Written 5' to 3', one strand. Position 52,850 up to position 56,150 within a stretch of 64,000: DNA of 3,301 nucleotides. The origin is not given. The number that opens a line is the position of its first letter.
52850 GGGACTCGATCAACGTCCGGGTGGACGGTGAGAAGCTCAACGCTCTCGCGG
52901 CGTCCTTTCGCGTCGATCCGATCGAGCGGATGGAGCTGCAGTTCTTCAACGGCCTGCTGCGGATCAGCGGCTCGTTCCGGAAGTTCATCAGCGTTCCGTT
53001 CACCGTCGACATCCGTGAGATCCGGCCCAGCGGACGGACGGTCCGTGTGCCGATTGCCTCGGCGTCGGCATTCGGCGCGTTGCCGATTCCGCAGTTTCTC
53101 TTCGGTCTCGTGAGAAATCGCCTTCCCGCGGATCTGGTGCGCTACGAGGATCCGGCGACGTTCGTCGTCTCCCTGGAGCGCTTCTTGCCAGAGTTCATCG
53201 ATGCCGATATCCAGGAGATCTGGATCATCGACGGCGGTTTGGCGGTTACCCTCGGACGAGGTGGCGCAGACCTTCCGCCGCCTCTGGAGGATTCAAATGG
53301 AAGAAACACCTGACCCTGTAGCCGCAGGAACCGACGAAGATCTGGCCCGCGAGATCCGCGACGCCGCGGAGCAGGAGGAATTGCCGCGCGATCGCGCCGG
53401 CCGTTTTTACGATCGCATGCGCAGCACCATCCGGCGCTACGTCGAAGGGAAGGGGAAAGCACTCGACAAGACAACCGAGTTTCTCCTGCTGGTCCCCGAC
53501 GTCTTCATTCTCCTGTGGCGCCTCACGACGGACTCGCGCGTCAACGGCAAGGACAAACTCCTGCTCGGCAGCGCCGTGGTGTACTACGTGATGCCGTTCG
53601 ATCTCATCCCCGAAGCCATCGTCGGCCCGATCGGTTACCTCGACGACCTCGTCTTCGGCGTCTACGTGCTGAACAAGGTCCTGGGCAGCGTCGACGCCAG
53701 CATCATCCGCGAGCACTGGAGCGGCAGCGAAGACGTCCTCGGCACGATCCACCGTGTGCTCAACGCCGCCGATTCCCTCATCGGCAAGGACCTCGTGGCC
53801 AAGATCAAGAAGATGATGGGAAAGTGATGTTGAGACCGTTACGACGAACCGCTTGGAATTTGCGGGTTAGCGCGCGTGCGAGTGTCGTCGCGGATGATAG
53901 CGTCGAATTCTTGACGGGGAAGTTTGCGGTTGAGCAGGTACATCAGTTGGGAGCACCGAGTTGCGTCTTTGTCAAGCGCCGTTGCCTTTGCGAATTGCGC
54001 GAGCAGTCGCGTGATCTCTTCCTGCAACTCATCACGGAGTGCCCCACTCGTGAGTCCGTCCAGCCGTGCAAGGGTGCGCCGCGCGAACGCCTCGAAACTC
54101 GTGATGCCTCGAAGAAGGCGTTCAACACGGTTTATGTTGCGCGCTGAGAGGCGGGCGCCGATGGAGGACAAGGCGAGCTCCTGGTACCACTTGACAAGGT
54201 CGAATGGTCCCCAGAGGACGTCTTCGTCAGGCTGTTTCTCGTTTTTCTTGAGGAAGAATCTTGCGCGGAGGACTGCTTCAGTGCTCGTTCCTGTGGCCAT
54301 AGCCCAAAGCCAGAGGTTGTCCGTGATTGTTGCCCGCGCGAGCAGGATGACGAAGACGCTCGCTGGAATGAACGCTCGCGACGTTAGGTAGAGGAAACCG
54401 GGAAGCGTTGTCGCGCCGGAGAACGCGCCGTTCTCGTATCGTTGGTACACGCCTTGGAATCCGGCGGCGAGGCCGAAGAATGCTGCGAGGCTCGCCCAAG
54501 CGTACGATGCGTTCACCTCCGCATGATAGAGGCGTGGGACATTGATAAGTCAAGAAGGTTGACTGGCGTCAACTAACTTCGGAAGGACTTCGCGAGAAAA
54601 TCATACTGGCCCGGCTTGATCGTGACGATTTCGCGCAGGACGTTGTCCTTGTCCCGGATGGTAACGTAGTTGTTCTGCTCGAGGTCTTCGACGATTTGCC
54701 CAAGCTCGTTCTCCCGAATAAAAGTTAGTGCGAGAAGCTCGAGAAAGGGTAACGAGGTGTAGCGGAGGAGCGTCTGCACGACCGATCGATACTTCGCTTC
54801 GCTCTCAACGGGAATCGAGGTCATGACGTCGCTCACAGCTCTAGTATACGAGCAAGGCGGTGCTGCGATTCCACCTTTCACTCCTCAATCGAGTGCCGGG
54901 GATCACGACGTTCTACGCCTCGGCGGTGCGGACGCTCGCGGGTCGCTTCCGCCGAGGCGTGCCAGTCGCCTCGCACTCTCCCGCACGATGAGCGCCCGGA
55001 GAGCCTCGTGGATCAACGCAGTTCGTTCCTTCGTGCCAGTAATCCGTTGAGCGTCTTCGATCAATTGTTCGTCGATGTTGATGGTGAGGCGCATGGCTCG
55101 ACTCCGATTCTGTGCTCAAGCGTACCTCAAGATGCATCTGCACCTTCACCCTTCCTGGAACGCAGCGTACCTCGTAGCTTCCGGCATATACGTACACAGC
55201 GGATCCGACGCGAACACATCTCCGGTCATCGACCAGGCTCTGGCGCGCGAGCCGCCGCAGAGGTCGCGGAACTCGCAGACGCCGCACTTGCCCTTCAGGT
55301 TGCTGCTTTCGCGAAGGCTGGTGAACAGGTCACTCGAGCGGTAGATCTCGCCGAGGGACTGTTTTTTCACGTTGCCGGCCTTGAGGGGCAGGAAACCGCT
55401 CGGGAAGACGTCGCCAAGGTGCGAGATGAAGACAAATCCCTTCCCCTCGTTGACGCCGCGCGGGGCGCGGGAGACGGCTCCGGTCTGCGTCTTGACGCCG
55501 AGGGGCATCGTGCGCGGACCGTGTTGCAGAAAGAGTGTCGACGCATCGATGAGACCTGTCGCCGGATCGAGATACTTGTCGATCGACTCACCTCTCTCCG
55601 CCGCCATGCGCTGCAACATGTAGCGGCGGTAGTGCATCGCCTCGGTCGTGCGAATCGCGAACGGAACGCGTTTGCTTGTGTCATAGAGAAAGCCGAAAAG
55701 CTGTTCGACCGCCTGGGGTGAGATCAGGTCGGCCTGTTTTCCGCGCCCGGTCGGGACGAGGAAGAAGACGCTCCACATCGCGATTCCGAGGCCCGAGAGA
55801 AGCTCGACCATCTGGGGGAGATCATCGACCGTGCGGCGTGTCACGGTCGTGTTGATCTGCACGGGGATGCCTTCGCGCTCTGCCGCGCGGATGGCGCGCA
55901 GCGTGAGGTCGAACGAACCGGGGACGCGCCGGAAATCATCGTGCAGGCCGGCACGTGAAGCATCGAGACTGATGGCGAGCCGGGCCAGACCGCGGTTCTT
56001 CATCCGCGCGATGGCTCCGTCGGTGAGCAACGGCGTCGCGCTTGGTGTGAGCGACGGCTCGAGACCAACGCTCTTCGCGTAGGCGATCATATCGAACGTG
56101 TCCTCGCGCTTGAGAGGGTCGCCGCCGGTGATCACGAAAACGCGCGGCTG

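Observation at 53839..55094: Lower-GC three-gene module: VapB-like RHH protein without a PIN partner, an 83-aa unknown, and a 3-TM membrane protein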

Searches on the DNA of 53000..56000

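Call 91: search_rna_families(source=window, start=53000, end=56000, threshold=evalue, max_evalue=1)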
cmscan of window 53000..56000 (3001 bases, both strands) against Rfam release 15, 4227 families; matches with E-value up to 1: 2.
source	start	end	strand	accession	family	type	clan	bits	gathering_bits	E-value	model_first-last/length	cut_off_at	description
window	53369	53452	+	RF02937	Clostridiales-2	Gene; sRNA;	-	19.3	58.6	0.32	1-82/82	no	Clostridiales-2 RNA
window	55422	55490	+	RF01128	sR43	Gene; snRNA; snoRNA; CD-box;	-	16.8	45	0.51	1-56/56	no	Small nucleolar RNA sR42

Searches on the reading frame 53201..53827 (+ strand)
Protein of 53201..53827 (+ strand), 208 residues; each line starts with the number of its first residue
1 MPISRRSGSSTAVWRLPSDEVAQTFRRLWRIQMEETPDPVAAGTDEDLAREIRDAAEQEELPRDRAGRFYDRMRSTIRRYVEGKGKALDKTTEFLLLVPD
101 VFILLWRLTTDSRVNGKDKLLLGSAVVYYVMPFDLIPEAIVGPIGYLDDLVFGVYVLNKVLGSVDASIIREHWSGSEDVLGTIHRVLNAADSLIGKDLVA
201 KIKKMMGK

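Call 3: search_protein_families(library=pfam, proteins=[window:53201-53827:+], max_evalue=1)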
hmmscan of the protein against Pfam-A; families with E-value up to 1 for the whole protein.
window:53201-53827:+ (208 aa): 1 family
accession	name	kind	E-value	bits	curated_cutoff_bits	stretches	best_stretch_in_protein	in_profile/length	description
PF06803.17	DUF1232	-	5.7e-10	39.2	23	1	119-151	2-33/37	Protein of unknown function (DUF1232)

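Call 4: search_protein_families(library=ncbifam, proteins=[window:53201-53827:+], max_evalue=1)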
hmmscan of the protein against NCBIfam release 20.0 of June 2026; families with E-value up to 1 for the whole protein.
window:53201-53827:+ (208 aa): 0 families
